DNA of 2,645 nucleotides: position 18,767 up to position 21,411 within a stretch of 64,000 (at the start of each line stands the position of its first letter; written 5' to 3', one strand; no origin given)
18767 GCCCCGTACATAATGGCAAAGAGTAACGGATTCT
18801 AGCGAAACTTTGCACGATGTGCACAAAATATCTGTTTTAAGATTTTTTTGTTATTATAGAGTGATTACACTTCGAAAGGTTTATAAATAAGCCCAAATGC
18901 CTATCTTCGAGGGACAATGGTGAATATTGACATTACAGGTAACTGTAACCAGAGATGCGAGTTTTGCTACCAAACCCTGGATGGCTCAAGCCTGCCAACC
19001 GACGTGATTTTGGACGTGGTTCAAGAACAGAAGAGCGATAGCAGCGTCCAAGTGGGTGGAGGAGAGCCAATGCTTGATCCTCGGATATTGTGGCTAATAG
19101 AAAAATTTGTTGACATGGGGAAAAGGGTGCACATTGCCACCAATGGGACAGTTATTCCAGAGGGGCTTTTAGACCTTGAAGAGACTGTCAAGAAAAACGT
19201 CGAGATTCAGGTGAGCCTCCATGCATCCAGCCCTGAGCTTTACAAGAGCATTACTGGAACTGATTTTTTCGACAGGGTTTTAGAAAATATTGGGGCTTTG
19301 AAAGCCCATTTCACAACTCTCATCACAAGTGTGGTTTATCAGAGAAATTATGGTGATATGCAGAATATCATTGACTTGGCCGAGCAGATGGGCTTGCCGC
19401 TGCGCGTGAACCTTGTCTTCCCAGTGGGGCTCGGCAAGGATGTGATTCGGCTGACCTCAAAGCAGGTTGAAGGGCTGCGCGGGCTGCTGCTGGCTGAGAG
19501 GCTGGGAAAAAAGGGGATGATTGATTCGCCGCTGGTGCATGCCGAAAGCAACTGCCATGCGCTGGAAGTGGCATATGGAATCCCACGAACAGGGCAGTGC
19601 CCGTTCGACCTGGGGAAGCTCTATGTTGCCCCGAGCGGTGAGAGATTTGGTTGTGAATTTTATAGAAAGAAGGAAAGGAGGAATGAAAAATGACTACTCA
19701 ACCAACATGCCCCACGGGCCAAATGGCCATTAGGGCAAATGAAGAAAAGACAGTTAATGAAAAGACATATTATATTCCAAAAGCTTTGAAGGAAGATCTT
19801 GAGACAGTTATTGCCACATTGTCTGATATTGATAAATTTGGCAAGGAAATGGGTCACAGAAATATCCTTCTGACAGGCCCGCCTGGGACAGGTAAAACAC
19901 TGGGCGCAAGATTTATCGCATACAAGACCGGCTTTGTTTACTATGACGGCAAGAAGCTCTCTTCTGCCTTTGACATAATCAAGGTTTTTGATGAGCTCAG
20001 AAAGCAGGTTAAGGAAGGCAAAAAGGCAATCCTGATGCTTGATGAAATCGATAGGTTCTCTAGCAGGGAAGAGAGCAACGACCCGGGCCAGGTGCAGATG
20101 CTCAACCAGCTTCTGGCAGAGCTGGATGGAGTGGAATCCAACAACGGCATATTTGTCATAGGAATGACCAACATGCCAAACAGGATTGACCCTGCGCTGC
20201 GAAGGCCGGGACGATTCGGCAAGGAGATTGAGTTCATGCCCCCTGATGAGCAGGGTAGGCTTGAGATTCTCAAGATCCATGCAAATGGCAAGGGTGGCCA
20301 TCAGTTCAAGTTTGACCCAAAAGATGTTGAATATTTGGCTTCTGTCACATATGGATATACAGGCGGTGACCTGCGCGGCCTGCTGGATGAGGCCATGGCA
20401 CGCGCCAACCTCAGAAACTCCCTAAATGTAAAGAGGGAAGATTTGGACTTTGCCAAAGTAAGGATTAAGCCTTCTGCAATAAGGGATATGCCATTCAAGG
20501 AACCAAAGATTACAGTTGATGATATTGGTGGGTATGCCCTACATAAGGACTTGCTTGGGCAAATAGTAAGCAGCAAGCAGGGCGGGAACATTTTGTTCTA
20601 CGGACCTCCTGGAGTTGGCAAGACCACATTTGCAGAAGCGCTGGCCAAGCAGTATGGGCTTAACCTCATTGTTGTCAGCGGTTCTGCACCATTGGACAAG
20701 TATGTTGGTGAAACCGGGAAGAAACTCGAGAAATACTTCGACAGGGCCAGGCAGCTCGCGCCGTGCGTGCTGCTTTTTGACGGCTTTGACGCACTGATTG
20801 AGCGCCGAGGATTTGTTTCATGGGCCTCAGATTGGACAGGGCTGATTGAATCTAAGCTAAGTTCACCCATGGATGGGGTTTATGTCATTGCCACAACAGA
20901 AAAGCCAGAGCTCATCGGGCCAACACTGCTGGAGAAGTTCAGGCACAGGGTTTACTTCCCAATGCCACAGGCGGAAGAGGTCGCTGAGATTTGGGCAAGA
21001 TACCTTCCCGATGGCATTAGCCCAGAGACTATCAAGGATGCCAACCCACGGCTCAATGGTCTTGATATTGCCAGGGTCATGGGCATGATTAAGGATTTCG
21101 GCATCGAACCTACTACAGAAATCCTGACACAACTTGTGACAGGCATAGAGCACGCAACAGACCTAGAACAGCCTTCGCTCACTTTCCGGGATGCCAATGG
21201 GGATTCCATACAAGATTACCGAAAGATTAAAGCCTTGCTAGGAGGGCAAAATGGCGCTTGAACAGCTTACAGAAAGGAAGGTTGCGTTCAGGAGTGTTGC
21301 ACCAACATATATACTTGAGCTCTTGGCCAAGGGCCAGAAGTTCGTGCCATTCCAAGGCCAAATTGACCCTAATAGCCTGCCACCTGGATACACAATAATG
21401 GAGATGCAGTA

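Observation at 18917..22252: Radical SAM (twitch/SPASM-like) + tandem AAA+ ATPase + hypothetical protein head the paralogue operon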

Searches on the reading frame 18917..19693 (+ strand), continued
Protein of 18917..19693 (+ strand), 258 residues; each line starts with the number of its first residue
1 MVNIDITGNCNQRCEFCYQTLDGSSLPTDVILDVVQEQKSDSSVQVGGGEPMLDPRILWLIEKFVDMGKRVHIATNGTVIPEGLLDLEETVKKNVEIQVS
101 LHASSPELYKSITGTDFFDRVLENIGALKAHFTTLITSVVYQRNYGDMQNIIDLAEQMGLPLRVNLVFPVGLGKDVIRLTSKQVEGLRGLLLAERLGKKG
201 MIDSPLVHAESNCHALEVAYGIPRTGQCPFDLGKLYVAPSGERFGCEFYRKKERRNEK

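Call 78: find_encoding_contigs(protein=P0001, flank=1000, max_places=5)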
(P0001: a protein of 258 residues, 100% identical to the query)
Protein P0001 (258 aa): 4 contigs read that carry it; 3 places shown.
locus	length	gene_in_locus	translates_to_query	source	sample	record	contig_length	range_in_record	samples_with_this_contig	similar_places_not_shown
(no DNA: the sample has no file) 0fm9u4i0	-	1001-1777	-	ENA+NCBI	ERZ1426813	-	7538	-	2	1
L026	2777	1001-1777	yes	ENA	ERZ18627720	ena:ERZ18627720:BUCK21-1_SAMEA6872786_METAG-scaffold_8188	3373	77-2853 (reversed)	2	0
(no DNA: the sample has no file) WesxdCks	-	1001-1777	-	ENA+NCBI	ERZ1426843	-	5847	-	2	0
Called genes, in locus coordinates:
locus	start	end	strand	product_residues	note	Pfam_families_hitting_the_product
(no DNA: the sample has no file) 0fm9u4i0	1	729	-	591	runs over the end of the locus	PF02412:TSP_3 (faint)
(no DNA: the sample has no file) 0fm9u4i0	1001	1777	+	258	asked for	PF04055:Radical_SAM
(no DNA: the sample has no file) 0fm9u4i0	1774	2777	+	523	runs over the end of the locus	PF01695:IstB_IS21 (faint), PF05496:RuvB_N (faint), PF14532:Sigma54_activ_2 (faint), PF02367:TsaE (faint), PF13191:AAA_16 (faint), PF00004:AAA, PF00910:RNA_helicase (faint), PF00004:AAA, +11 more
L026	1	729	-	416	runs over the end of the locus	?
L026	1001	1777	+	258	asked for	PF04055:Radical_SAM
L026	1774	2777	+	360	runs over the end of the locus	?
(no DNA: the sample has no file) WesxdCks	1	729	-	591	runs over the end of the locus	PF02412:TSP_3 (faint)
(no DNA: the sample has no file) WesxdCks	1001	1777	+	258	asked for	PF04055:Radical_SAM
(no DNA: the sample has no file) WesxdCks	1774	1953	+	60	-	?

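Call 87: search_protein_families(library=pfam, proteins=[L003:10648-11256:+], max_evalue=0.1)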
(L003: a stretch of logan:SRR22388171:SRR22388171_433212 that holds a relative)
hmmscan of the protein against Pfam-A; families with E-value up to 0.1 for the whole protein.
L003:10648-11256:+ (203 aa): 1 family
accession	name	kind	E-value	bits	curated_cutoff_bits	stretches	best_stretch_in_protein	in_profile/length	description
PF20635.2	SMN_YG-box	-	0.042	14.1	21.3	1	22-85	7-67/71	Survival Motor Neuron, YG-box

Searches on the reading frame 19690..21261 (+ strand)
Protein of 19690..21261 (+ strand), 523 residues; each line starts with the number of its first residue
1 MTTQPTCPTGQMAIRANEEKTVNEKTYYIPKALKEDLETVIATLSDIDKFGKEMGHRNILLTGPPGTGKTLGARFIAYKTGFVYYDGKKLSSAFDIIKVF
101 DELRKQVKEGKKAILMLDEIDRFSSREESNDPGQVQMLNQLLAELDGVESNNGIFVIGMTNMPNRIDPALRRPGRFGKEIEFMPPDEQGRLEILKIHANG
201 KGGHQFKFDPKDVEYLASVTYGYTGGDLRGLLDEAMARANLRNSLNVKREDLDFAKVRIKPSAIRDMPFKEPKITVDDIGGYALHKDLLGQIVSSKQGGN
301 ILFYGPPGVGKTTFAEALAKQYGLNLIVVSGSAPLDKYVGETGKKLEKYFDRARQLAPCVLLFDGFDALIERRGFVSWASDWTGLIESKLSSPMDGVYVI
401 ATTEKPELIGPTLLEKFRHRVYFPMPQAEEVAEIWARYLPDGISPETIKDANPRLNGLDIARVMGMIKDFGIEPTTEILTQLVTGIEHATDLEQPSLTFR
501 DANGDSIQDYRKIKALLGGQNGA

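Call 5: search_protein_families(library=pfam, proteins=[window:19690-21261:+], max_evalue=0.1)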
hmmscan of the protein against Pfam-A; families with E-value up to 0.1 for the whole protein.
window:19690-21261:+ (523 aa): 49 families (the best 25 are shown)
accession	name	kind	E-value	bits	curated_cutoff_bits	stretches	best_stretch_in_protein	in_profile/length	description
PF00004.35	AAA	-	9.9e-56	188.2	21.2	2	59-182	1-129/131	ATPase family associated with various cellular activities (AAA)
PF05496.18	RuvB_N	-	2.2e-11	44.2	27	2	300-333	35-68/159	Holliday junction DNA helicase RuvB P-loop domain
PF13401.12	AAA_22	-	2.4e-11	44.5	27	2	297-323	4-33/130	AAA domain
PF20720.3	nSTAND3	-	3.3e-10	40.3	27.2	2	56-150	17-101/155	Novel STAND NTPase 3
PF13191.12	AAA_16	-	4.2e-10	40.8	32.6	1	286-332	13-59/167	AAA ATPase domain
PF07728.20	AAA_5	-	1.1e-09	38.9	22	2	58-125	1-80/139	AAA domain (dynein-related subfamily)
PF13238.12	AAA_18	-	3e-08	34.6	29.4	2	301-324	1-24/128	AAA domain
PF13207.12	AAA_17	-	1.4e-07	32.4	27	1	304-350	1-46/136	AAA domain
PF13173.12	AAA_14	-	1.8e-07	31.7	27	1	57-125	3-76/129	AAA domain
PF01695.23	IstB_IS21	-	1.9e-07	31.3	24.1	2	298-321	92-115/238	IstB-like ATP binding protein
PF02367.23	TsaE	-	2e-07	31.4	26.6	1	295-330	18-53/128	Threonylcarbamoyl adenosine biosynthesis protein TsaE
PF13521.12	AAA_28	-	3.2e-07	31.1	27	1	301-326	2-27/164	AAA domain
PF13671.12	AAA_33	-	3.5e-07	31.1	27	1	301-355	2-53/143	AAA domain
PF01078.27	Mg_chelatase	-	4.1e-07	30.1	20.3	2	55-75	21-41/207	Magnesium chelatase, subunit ChlI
PF14532.12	Sigma54_activ_2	-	3e-06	28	25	1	55-128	20-86/138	Sigma-54 interaction domain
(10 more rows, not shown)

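Call 6: search_protein_families(library=ncbifam, proteins=[window:19690-21261:+], max_evalue=0.1)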
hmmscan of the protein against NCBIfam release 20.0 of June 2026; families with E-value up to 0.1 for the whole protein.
window:19690-21261:+ (523 aa): 109 families (the best 25 are shown)
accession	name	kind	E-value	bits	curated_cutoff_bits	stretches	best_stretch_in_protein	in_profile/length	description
TIGR01243.1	CDC48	subfamily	1e-65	222.4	802.65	1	17-435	167-631/733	CDC48 family AAA ATPase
TIGR01241.2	FtsH_fam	equivalog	4e-53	181.1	600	2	33-259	170-402/598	ATP-dependent zinc metalloprotease FtsH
NF003069.1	PRK03992.1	subfamily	9.5e-51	173.1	500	2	36-260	143-373/379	proteasome-activating nucleotidase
TIGR01242.2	TIGR01242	subfamily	2.3e-50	171.6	500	2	56-255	148-351/362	proteasome-activating nucleotidase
NF008004.0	PRK10733.1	equivalog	2.1e-42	144.9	1008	2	34-262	161-395/644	ATP-dependent zinc metalloprotease FtsH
NF041006.2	cell_div_CdvC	equivalog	2.7e-42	145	650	2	56-238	134-321/370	cell division protein CdvC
NF047748.1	PrtsmActNtasePan1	equivalog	3.7e-40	138.2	750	2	32-260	156-390/405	proteasome-activating nucleotidase Pan1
NF047747.1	PrtsmActNtasePan2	equivalog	7.3e-40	137.4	700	2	36-260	166-393/397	proteasome-activating nucleotidase Pan2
NF042959.1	IteA_antiphage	equivalog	9e-39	133.7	510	2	297-446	124-275/367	anti-phage ATPase IteA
TIGR03689.1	pup_AAA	equivalog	7.4e-36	123.9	504.75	2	298-443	216-382/512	proteasome ATPase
NF003230.0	PRK04195.1-6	equivalog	1.3e-13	50.5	441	2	290-332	31-73/494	replication factor C large subunit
TIGR02928.1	TIGR02928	subfamily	1.4e-13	50.5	181.3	3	98-266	115-282/366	orc1/cdc6 family replication initiation protein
NF003229.0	PRK04195.1-5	equivalog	3.4e-13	49.1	280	2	299-330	45-76/413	replication factor C large subunit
TIGR03922.1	T7SS_EccA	equivalog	1.1e-12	47.4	466.65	2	298-373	312-391/557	type VII secretion AAA-ATPase EccA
NF000868.0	PRK00080.1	equivalog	1.5e-12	47.1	282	2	299-333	52-86/330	Holliday junction branch migration DNA helicase RuvB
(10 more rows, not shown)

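Call 7: search_protein_families(library=padloc, proteins=[window:19690-21261:+], max_evalue=0.01)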
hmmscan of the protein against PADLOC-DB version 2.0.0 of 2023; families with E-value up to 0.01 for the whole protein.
window:19690-21261:+ (523 aa): 12 families
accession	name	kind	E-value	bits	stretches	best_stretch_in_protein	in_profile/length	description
PDLC02196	IetA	-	4.6e-43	146.1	2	298-464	122-291/374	-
PDLC02195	IetA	-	8.6e-35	118.8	2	21-238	100-315/395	-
PDLC04232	IetA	-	2.9e-31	107.1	2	300-437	118-257/330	-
PDLC04231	IetA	-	1.6e-24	85.1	1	300-433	119-254/262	-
PDLC00914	TRIP13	-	2e-11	41.9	1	96-246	125-281/302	TRIP13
PDLC00915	TRIP13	-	3.2e-11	41.2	2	299-322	64-87/302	TRIP13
PDLC04140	mad8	-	9.9e-09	33.1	1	296-325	25-54/314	mads_8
PDLC03920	MkoA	-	5.7e-06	22.9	1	302-322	635-655/1112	-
PDLC03838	DolB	-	1.8e-05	22.2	1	301-326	169-194/375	-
PDLC05079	PDC-S73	-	0.00021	18.2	1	300-322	193-215/752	-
PDLC02911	VakA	-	0.0035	15.9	0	301-327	5-31/163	-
PDLC03921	MkoA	-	0.0073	12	0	60-77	1046-1060/1607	-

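Call 57: search_protein_families(library=phrogs, proteins=[window:19690-21261:+], max_evalue=0.01)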
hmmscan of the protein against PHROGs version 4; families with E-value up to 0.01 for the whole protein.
window:19690-21261:+ (523 aa): 43 families (the best 25 are shown)
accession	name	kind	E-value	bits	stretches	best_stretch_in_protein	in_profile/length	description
phrog_3757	-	unknown function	9.1e-61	207.3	2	295-471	123-304/367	-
phrog_30773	-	unknown function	6.5e-50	171.1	2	34-260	172-405/666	-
phrog_9172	-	unknown function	7.2e-41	141.6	2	296-451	105-268/509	-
phrog_10401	-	other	9.5e-41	141.2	2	293-443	455-604/667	ATPase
phrog_7485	-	unknown function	2.4e-26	93.7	2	56-183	226-360/430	-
phrog_8638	-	unknown function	5.4e-22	79.1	2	58-253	307-507/568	-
phrog_168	-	DNA, RNA and nucleotide metabolism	1.5e-21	78.4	2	52-189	38-163/314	clamp loader of DNA polymerase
phrog_5846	-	DNA, RNA and nucleotide metabolism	1.4e-16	61.8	2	277-330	17-70/380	clamp loader of DNA polymerase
phrog_11838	-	DNA, RNA and nucleotide metabolism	5.5e-15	56.4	2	300-331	42-73/420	clamp loader of DNA polymerase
phrog_10440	-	unknown function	4.3e-11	43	1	56-200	232-369/483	-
phrog_14322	-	unknown function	9e-11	42.6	1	59-183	229-349/398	-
phrog_2376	-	other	1.7e-10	41.8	1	35-197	59-204/363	ATPase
phrog_4339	-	unknown function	4.3e-10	40.3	1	31-221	282-483/552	-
phrog_249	-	moron, auxiliary metabolic gene and host takeover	5.4e-10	40.1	1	289-340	118-171/380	porphyrin biosynthesis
phrog_50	-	DNA, RNA and nucleotide metabolism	8.1e-10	39.3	1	264-321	334-392/570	DnaC-like helicase loader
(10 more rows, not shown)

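Call 73: search_solved_structures(query=window:19690-21261:+, max_evalue=1e-20)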
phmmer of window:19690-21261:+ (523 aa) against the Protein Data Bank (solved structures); distinct sequences matched with E-value up to 1e-20: 205 (the best 60 are shown).
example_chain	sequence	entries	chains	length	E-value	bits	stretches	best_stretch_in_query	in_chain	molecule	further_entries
7rl9_A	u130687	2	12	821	3.9e-78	266.7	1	57-374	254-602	Transitional endoplasmic reticulum ATPase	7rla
9ox9_A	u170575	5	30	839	1.2e-75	258.5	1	56-247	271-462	vesicle-fusing ATPase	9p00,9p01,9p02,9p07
5vc7_A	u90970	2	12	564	1.8e-74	254.7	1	114-377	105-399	VCP-like ATPase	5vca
7wub_C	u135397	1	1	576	5.7e-74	253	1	57-374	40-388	Transitional endoplasmic reticulum ATPase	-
5g4g_A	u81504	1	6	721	6.5e-74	252.8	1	114-377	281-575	VCP-LIKE ATPASE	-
5g4f_A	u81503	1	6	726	6.6e-74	252.8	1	114-377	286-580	VCP-LIKE ATPASE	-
7wub_D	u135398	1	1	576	6.8e-74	252.7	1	57-374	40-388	Transitional endoplasmic reticulum ATPase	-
6mck_A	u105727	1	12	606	9.4e-74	252.3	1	57-374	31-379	Transitional endoplasmic reticulum ATPase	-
7lmy_A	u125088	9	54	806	2.7e-73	250.7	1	50-374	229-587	Transitional endoplasmic reticulum ATPase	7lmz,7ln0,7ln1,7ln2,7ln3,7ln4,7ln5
7rlj_A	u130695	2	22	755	2.8e-73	250.7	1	56-374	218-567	Transitional endoplasmic reticulum ATPase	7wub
7rlb_A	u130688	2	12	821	3e-73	250.6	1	50-374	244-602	Transitional endoplasmic reticulum ATPase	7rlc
8yka_A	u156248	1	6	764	3e-73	250.6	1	56-374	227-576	Transitional endoplasmic reticulum ATPase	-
7y4w_A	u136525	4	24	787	3.6e-73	250.4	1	56-374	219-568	Transitional endoplasmic reticulum ATPase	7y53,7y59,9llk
7rlh_A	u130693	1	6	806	3.9e-73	250.2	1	56-243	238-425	Transitional endoplasmic reticulum ATPase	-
5c19_A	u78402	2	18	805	4e-73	250.2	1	56-374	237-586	Transitional endoplasmic reticulum ATPase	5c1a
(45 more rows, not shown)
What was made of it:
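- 19690..21261 (+): Tandem (D1-D2) classical-clade AAA+ ATPase, Cdc48/p97/VAT-like, with no N-terminal substrate/adaptor domain (D1 starts near residue 56). Both Walker A motifs are intact. Walker B is DE in D1. A canonical KYVGE pore loop occurs only in D2. D2 Walker B is DG in this window but DE in most relatives. Calls 5, 6, 73 (p97 E 4e-78; TIGR01243 at 222 bits against a cut-off of 803).
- On Cdc48/p97/VAT family: The PDB best hit is p97 at E 4e-78, spanning D1-D2 (call 73).
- Checked: The second protein has two AAA domains (PF00004, E 1e-55, call 5) and is closest to p97/Cdc48/VAT (E 4e-78, call 73).
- The ATPase is closest to the unfoldases p97, Cdc48 and VAT (call 73). The ATPase belongs to the classical clade, which includes Vps4/CdvC and NSF (calls 6, 73).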
